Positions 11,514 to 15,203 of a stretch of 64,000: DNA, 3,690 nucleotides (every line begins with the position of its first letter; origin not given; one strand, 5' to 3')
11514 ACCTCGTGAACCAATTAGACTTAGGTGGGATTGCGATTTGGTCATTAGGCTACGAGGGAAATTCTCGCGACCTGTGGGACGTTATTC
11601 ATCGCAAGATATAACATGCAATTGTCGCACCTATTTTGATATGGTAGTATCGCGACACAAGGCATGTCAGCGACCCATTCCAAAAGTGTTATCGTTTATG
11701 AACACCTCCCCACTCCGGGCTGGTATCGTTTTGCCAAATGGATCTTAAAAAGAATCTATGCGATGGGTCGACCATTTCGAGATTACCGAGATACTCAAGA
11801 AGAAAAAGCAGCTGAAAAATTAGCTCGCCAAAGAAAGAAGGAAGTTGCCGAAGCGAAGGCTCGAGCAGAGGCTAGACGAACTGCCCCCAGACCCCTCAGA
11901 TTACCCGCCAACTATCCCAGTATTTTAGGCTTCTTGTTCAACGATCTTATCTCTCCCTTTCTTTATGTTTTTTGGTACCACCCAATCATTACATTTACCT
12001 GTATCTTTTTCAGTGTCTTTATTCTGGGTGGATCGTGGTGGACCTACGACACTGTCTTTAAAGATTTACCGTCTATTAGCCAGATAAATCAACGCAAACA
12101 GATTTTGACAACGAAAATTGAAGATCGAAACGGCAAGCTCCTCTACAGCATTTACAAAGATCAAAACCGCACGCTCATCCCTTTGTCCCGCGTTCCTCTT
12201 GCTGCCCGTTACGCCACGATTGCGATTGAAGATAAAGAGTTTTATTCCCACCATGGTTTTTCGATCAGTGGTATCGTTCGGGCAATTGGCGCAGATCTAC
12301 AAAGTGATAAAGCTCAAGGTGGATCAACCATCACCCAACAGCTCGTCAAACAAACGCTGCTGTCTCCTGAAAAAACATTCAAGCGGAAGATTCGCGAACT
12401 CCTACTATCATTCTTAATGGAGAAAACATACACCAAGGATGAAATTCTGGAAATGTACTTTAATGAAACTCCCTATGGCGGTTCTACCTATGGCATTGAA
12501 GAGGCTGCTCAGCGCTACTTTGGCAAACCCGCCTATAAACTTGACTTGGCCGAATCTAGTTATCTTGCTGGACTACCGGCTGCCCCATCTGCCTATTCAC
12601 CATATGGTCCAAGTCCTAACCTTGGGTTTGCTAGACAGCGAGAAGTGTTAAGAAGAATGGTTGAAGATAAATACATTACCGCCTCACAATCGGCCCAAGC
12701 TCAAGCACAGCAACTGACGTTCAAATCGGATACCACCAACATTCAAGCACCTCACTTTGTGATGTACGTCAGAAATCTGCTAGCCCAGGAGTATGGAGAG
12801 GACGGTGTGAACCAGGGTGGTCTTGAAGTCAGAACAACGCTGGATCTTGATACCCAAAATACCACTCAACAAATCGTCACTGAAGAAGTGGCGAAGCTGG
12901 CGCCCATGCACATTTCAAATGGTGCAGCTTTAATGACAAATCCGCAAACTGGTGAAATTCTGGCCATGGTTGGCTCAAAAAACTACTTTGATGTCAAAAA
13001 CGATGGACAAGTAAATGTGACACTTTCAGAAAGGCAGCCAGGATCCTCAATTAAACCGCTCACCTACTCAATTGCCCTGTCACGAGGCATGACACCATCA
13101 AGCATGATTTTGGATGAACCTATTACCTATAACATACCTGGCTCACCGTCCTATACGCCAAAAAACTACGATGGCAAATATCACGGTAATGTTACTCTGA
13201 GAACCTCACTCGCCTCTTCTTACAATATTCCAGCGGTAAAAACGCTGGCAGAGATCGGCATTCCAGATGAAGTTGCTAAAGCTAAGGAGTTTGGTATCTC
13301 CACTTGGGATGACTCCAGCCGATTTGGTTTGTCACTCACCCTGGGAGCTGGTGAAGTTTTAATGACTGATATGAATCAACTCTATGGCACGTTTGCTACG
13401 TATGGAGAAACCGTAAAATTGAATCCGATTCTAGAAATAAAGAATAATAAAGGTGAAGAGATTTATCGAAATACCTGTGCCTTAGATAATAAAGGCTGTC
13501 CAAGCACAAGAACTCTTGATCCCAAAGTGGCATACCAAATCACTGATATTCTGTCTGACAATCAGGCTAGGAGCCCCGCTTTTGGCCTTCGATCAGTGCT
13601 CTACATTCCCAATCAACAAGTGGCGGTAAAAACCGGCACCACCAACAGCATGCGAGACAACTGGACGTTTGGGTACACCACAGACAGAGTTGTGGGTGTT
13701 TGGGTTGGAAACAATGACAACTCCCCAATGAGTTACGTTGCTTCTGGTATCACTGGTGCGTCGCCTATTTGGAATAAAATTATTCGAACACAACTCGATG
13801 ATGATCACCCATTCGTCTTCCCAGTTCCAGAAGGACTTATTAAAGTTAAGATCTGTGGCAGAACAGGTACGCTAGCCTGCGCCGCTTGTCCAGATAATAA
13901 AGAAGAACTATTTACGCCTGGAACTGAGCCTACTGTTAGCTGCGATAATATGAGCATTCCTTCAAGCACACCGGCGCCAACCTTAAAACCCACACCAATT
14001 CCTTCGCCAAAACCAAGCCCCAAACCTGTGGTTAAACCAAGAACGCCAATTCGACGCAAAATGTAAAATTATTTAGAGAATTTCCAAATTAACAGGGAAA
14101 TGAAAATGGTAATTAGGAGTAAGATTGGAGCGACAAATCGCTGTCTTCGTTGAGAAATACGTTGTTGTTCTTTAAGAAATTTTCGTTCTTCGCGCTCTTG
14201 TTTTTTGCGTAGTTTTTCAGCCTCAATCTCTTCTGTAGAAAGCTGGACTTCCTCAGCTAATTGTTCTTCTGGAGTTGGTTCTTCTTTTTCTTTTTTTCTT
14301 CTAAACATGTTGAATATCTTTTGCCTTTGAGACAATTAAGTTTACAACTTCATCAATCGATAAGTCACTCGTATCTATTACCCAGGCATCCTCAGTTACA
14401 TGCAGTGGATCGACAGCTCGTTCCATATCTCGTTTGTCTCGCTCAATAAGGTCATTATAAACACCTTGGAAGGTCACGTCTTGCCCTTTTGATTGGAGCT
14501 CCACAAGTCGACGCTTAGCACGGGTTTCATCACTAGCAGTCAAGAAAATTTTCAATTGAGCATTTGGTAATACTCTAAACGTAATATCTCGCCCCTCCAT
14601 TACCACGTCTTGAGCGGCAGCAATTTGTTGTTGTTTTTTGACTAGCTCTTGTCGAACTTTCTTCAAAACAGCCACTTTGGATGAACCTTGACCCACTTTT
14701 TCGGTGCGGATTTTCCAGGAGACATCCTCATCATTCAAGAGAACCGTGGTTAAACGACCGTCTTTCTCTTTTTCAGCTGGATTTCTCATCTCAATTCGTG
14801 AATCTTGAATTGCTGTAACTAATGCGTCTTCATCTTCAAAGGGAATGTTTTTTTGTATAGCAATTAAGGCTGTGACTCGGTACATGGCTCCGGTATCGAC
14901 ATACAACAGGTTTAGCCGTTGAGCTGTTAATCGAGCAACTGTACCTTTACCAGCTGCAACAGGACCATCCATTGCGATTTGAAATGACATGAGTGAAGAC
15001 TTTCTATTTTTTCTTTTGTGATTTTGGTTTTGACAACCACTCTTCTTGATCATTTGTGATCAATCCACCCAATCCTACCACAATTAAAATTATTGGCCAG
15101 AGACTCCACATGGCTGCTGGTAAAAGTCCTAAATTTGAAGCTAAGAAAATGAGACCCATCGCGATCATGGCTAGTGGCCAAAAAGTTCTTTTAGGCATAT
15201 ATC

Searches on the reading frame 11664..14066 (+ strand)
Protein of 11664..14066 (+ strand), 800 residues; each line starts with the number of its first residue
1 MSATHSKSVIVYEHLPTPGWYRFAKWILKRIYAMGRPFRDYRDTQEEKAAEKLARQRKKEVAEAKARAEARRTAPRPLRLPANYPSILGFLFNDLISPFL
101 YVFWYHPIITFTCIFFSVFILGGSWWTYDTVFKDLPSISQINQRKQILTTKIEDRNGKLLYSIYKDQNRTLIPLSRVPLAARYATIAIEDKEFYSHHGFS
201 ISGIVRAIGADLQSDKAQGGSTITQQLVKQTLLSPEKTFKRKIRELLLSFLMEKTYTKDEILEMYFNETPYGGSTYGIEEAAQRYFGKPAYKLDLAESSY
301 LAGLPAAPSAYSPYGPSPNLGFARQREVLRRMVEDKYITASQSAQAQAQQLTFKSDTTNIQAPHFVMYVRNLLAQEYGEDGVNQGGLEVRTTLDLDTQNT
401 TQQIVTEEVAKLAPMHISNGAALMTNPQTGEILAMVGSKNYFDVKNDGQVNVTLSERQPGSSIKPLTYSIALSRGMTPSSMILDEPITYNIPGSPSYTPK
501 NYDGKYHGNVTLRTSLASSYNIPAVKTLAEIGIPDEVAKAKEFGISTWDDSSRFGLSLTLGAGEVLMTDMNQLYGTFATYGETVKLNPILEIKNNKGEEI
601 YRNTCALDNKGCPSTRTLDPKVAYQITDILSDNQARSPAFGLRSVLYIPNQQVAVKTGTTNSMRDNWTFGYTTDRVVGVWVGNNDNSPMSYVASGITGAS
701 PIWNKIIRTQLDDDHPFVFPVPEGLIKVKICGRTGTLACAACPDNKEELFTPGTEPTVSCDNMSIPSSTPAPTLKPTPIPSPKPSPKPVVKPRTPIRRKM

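Call 12: search_protein_families(library=pfam, proteins=[window:11664-14066:+], max_evalue=0.001)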
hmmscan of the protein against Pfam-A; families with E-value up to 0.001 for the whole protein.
window:11664-14066:+ (800 aa): 2 families
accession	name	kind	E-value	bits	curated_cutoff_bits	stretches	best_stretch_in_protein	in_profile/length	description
PF00912.28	Transgly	-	3.9e-57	193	27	1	157-332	2-177/178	Transglycosylase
PF00905.27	Transpeptidase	-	5e-21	75.6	22.1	1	420-706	1-297/299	Penicillin binding protein transpeptidase domain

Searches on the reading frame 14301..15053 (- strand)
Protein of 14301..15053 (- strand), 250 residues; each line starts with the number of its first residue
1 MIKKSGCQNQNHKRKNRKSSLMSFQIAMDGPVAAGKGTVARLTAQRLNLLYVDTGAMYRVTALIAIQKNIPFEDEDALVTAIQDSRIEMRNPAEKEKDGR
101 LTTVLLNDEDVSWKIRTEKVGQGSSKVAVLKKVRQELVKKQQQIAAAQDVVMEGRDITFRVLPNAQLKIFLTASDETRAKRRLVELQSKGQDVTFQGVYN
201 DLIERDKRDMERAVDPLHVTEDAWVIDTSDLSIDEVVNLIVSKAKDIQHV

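Call 12: search_protein_families(library=pfam, proteins=[window:14301-15053:-], max_evalue=0.001)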
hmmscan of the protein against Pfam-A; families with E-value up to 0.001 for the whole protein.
window:14301-15053:- (250 aa): 3 families
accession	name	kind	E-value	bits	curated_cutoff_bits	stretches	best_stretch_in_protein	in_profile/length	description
PF02224.24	Cytidylate_kin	-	3.8e-72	242.9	26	1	26-245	1-210/211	Cytidylate kinase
PF13189.12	Cytidylate_kin2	-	5.3e-06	27.2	28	1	26-182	2-128/176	Cytidylate kinase-like family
PF13238.12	AAA_18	-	0.00019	22.3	29.4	0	29-182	4-108/128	AAA domain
